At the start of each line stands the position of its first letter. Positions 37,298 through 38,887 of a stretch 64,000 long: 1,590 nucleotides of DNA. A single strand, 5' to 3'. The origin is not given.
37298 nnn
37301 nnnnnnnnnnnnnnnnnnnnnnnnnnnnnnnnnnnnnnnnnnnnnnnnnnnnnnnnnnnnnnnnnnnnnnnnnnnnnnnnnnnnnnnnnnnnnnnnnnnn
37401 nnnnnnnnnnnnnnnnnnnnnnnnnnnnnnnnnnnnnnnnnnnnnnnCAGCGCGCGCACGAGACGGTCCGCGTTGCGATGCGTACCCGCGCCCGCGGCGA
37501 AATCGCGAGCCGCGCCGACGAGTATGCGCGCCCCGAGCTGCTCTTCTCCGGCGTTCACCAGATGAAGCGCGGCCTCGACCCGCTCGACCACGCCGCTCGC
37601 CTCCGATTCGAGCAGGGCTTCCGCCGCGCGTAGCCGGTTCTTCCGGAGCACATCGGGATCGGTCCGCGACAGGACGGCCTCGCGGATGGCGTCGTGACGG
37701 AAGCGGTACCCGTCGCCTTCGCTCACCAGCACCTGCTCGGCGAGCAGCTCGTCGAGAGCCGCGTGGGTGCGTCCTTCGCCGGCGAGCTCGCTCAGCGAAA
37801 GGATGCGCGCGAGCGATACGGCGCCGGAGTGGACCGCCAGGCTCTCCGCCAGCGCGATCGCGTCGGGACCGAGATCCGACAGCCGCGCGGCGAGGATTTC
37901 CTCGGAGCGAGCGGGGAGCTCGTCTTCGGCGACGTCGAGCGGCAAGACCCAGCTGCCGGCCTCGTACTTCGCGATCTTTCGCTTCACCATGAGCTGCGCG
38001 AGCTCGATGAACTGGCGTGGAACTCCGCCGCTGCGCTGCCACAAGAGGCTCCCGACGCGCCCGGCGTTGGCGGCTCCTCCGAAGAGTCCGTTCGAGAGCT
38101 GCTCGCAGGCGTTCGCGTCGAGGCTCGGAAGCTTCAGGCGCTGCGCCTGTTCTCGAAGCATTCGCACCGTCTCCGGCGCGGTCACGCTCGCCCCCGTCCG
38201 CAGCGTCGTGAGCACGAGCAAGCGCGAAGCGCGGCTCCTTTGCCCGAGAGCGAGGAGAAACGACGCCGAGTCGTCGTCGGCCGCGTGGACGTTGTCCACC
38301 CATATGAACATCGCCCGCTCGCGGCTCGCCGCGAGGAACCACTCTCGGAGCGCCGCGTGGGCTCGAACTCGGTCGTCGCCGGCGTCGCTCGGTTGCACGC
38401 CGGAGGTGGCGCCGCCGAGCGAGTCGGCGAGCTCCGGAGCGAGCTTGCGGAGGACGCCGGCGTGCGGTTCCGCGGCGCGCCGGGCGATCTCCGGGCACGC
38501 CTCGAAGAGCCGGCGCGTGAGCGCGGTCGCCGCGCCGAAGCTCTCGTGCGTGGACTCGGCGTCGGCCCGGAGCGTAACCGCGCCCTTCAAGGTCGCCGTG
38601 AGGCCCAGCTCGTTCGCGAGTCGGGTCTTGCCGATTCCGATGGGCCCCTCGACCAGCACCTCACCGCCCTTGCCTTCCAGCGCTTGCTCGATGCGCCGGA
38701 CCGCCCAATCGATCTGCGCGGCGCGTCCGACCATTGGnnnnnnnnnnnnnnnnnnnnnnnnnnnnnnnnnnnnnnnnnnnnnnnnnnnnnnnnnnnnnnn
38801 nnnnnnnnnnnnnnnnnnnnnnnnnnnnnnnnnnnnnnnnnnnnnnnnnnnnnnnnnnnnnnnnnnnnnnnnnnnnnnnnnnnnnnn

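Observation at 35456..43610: Tandem pair of ~1350-aa Ser/Thr-kinase / STAND-type NTPase / helical-repeat / GAF-like proteins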

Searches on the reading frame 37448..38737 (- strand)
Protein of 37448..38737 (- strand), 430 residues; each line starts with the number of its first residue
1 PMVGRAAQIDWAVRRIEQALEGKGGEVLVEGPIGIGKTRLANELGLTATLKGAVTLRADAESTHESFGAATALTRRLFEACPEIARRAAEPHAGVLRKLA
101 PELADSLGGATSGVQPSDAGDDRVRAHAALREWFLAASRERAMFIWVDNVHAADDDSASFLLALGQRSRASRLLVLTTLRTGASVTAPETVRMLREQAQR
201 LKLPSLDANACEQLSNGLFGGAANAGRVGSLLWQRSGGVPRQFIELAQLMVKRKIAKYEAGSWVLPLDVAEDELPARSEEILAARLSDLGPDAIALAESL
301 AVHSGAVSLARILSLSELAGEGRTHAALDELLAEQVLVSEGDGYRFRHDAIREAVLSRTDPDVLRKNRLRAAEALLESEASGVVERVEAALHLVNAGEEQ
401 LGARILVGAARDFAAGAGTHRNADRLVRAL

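Call 44: search_solved_structures(query=A1, max_evalue=1)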
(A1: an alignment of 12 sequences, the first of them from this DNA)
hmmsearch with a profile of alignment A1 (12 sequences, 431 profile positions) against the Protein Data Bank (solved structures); distinct sequences matched with E-value up to 1: 25.
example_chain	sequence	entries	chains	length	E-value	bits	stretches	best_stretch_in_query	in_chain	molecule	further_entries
1z6t_A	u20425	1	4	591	0.0052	18.9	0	2-49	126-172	Apoptotic protease activating factor 1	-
9hny_Cg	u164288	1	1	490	0.016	17.4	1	13-134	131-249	Mitochondrial SSU ribosomal protein 29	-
6hiv_Cg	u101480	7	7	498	0.016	17.3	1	13-134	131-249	mS29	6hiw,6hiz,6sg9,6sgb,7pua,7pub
2ooq_A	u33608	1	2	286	0.017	17.2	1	309-356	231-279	Receptor-type tyrosine-protein phosphatase T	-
1sgw_A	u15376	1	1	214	0.034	16.2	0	283-343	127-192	putative ABC transporter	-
5juy_A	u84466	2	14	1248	0.034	16.2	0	2-49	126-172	Apoptotic protease-activating factor 1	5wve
3jbt_A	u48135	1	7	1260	0.035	16.2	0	2-49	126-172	Apoptotic protease-activating factor 1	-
3j2t_A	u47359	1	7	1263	0.035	16.2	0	2-49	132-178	Apoptotic protease-activating factor 1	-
7ane_r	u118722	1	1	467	0.2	13.8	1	27-134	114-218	mS29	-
6c2u_A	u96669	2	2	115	0.2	13.7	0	12-44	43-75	phosphate-loop protein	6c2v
2nlk_A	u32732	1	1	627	0.22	13.6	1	310-394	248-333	Protein tyrosine phosphatase, receptor type, G variant (Fragment)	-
6j6u_A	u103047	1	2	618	0.3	13.1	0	309-392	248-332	Receptor-type tyrosine-protein phosphatase zeta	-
1gl6_A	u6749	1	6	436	0.33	13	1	26-60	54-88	ATPASE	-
6mfv_A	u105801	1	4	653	0.33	13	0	290-382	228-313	tetratricopeptide repeat sensor PH0952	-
1e9r_A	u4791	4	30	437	0.33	13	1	26-60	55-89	CONJUGAL TRANSFER PROTEIN TRWB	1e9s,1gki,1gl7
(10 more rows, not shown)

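Call 55: predict_structure(alignment_id=A1)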
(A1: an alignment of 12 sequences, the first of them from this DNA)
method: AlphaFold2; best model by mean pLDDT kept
length: 430 residues; sequences in the alignment: 12
mean_pLDDT: 85.8   pTM: 0.64
mean pLDDT of the five models: 85.8, 85.5, 84.4, 84.3, 83.2
residues with pLDDT >= 90: 222; 70-90: 159; 50-70: 36; < 50: 13
segments of 3 or more residues with pLDDT < 50: 111-116
pLDDT, mean of each block of 10 residues (from residue 1): 87 96 96 90 95 95 84 93 92 84 72 49 88 95 96 93 93 96 87 94 93 91 87 88 87 86 80 59 73 93 89 89 92 85 82 87 94 83 82 93 88 63 51
secondary structure, 60 per line:
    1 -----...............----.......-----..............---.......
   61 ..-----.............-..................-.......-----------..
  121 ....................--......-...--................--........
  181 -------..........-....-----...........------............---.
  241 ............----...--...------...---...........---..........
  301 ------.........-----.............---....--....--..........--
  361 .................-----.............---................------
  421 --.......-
elements in order: H6-20 E25-31 H37-50 E54-59 H68-80 H82-99 H101-107 H119-140 E143-148 H155-170 E173-180 H188-197 E199-202 H208-218 H225-236 H240-252 E257-259 E262-264 H277-287 H291-300 H309-315 H321-333 E337-340 E343-346 H349-358 H361-377 H383-395 H399-414 H423-429

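Call 57: fold_search(model_id=the predicted structure, library=pdb)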
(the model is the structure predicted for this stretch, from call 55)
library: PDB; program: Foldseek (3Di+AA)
matches with E <= 10: 1683; with E <= 0.001: 303
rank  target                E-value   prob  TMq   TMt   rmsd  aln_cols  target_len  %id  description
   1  6mfv_A                2.7e-10  1.00  0.51  0.37   7.0       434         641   16  Crystal structure of the Signal Transduction ATPase with Numerous Domains (STAND) protein with a tetratricopeptide rep (released 2019-02-20)
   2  8bob_C                1.1e-08  1.00  0.52  0.54   7.2       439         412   12  Structural basis for negative regulation of the maltose system (released 2023-10-18)
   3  8dgc_A                2.0e-08  1.00  0.33  0.09  17.8       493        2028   13  Avs3 bound to phage PhiV-1 terminase (released 2022-08-03)
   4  8dgc_B                8.1e-08  1.00  0.37  0.10  17.2       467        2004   12  Avs3 bound to phage PhiV-1 terminase (released 2022-08-03)
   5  5uj7_D                1.4e-07  1.00  0.41  0.45  14.5       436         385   11  Structure of the active form of human Origin Recognition Complex ATPase motor module, complex subunitS 1, 4, 5 (released 2017-02-08)
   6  2qen                  2.6e-07  1.00  0.35  0.41  14.0       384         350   14  The walker-type atpase paby2304 of pyrococcus abyssi (released 2008-07-01)
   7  4xgc_A                4.1e-07  1.00  0.36  0.48  10.9       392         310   13  Crystal structure of the eukaryotic origin recognition complex (released 2015-04-01)
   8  9qlv_A                6.4e-07  1.00  0.34  0.20  15.6       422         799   13  Cryo-EM structure of Arabidopsis TIR-NLR WRR4A tetramer in complex with effector CCG40 (released 2026-04-08)
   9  2qby_A                7.0e-07  1.00  0.43  0.49  11.8       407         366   12  Crystal structure of a heterodimer of Cdc6/Orc1 initiators bound to origin DNA (from S. solfataricus) (released 2007-09-11)
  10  5uj7_C                7.4e-07  1.00  0.41  0.44  12.5       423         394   12  Structure of the active form of human Origin Recognition Complex ATPase motor module, complex subunitS 1, 4, 5 (released 2017-02-08)
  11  7jpq_D                7.4e-07  1.00  0.39  0.41  12.8       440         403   12  ORC-O2-5: Human Origin Recognition Complex (ORC) with subunits 2,3,4,5 (released 2020-09-02)
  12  6j5t_C                1.5e-06  1.00  0.37  0.21  14.0       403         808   12  Reconstitution and structure of a plant NLR resistosome conferring immunity (released 2019-03-20)
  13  7jpo_D                1.6e-06  1.00  0.41  0.43  12.6       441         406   11  ORC-O1AAA: Human Origin Recognition Complex (ORC) with dynamic/unresolved ORC2 WH (released 2020-09-02)
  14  7tji_D                1.9e-06  1.00  0.33  0.33  14.5       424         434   13  S. cerevisiae ORC bound to 84 bp ARS1 DNA and Cdc6 (state 2) with flexible Orc6 N-terminal domain (released 2022-10-05)
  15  8zp5_E                2.0e-06  1.00  0.32  0.33  14.1       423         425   10  Cryo-EM structure of origin recognition complex (Orc5 basic patch mutations) with ARS1 DNA bound (released 2025-04-16)
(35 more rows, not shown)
